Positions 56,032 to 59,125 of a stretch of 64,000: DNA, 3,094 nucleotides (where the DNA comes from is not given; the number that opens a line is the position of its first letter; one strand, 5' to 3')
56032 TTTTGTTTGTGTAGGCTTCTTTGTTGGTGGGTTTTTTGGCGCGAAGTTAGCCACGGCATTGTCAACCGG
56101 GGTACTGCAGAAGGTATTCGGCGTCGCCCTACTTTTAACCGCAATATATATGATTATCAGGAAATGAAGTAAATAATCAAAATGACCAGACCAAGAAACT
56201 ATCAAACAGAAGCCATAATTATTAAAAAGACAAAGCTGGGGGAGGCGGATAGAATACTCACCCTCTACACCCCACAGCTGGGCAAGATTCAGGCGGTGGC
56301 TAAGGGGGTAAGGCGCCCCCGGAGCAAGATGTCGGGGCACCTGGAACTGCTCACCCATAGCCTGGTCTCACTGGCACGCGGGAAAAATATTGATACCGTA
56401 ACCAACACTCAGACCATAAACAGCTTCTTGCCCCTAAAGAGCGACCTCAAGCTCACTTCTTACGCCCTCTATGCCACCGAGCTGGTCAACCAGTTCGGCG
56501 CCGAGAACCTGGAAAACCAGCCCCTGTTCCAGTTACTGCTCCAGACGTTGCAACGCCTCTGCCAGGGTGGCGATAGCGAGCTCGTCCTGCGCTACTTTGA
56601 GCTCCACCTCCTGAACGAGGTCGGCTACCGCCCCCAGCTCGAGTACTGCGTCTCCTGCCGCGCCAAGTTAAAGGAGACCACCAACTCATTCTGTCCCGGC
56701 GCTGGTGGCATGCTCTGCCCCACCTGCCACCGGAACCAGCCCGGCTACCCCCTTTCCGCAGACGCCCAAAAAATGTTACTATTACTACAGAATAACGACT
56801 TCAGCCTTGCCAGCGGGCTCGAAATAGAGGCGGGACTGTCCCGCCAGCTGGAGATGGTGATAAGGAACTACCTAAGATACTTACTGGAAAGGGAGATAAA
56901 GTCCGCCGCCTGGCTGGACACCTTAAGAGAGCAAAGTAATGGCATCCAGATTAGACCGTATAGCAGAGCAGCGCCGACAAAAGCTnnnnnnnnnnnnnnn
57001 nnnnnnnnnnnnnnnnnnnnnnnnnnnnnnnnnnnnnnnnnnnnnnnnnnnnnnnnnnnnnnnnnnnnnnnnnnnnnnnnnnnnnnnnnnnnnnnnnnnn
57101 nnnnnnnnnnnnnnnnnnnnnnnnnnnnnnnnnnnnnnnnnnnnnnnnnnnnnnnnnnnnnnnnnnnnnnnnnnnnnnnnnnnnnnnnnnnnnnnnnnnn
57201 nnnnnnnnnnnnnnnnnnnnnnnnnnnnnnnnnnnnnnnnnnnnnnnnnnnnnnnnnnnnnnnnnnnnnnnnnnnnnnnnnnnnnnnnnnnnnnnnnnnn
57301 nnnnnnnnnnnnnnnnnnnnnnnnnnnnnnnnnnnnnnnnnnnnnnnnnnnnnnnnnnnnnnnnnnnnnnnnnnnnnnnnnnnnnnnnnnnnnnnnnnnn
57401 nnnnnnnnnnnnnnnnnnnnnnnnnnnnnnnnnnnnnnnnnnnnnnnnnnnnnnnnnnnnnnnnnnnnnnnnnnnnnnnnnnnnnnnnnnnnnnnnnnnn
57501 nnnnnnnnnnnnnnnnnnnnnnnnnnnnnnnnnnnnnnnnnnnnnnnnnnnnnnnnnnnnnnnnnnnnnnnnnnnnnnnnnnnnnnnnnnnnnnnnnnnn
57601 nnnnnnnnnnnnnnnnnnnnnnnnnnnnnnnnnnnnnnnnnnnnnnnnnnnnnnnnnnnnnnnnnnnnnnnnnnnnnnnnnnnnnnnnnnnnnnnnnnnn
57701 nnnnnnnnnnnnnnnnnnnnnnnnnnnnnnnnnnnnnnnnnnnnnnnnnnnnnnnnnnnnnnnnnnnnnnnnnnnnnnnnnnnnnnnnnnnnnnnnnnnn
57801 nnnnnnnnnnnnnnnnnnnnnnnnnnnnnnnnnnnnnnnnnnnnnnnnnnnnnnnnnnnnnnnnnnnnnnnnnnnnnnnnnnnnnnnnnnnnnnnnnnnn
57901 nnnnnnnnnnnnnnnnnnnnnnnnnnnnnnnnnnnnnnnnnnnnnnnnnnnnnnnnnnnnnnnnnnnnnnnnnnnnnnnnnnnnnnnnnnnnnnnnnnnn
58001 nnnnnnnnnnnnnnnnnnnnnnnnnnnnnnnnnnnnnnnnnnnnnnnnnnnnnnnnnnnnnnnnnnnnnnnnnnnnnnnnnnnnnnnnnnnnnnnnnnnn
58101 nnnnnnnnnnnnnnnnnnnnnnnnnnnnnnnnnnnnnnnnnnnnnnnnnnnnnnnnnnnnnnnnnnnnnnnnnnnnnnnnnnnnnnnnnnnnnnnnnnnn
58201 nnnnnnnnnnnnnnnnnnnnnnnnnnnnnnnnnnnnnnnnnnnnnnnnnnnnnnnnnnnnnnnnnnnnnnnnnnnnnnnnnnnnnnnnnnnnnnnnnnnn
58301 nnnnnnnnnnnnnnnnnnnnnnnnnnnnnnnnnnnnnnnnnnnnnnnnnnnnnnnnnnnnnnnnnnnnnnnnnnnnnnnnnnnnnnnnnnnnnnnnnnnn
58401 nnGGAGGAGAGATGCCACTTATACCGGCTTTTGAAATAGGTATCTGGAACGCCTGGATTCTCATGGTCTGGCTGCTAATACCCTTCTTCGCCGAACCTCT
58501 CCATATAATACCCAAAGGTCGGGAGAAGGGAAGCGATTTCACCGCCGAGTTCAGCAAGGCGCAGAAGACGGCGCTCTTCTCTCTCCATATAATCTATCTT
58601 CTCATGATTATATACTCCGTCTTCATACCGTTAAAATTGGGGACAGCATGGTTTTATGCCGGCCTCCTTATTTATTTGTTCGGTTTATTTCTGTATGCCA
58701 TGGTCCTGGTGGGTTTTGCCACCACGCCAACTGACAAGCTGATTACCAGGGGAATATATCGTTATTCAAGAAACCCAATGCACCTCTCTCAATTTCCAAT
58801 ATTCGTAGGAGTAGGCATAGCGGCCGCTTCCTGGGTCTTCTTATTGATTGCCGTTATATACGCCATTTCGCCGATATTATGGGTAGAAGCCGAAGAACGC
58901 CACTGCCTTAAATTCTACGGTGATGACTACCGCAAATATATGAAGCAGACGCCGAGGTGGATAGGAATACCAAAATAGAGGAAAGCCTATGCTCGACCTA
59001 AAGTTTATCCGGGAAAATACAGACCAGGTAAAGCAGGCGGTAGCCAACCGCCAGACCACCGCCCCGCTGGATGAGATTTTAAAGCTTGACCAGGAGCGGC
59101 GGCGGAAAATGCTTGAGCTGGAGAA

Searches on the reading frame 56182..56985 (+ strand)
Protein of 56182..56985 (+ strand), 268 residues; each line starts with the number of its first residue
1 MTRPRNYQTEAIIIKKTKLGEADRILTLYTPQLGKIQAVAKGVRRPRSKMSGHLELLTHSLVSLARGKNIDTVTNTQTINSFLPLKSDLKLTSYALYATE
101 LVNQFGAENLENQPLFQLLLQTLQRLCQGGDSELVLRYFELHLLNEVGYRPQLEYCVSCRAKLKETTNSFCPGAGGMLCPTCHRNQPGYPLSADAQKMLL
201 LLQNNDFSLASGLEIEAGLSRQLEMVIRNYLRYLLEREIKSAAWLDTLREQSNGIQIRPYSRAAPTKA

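Call 51: search_protein_families(library=pfam, proteins=[window:56182-56985:+], max_evalue=1e-8)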
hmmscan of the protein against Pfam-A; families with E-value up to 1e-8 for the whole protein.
window:56182-56985:+ (268 aa): 2 families
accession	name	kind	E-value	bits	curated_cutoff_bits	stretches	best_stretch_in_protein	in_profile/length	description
PF02565.21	RecO_C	-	9.3e-30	103.9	22.1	1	87-241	2-155/157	Recombination protein O C terminal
PF11967.14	RecO_N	-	1.6e-21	76.6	27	1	6-82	3-80/80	Recombination protein O N terminal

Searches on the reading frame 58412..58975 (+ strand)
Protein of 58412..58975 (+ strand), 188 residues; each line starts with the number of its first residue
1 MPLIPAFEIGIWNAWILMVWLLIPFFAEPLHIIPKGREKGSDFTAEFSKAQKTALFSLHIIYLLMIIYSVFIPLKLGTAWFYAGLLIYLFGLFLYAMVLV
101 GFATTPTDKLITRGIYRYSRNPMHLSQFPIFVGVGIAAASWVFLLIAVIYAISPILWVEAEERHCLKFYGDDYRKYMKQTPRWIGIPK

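Call 51: search_protein_families(library=pfam, proteins=[window:58412-58975:+], max_evalue=1e-8)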
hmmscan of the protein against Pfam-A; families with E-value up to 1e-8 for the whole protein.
window:58412-58975:+ (188 aa): 1 family
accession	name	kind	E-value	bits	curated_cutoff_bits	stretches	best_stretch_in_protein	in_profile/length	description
PF04191.18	PEMT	-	8.6e-12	45.9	25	1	105-171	37-104/105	Phospholipid methyltransferase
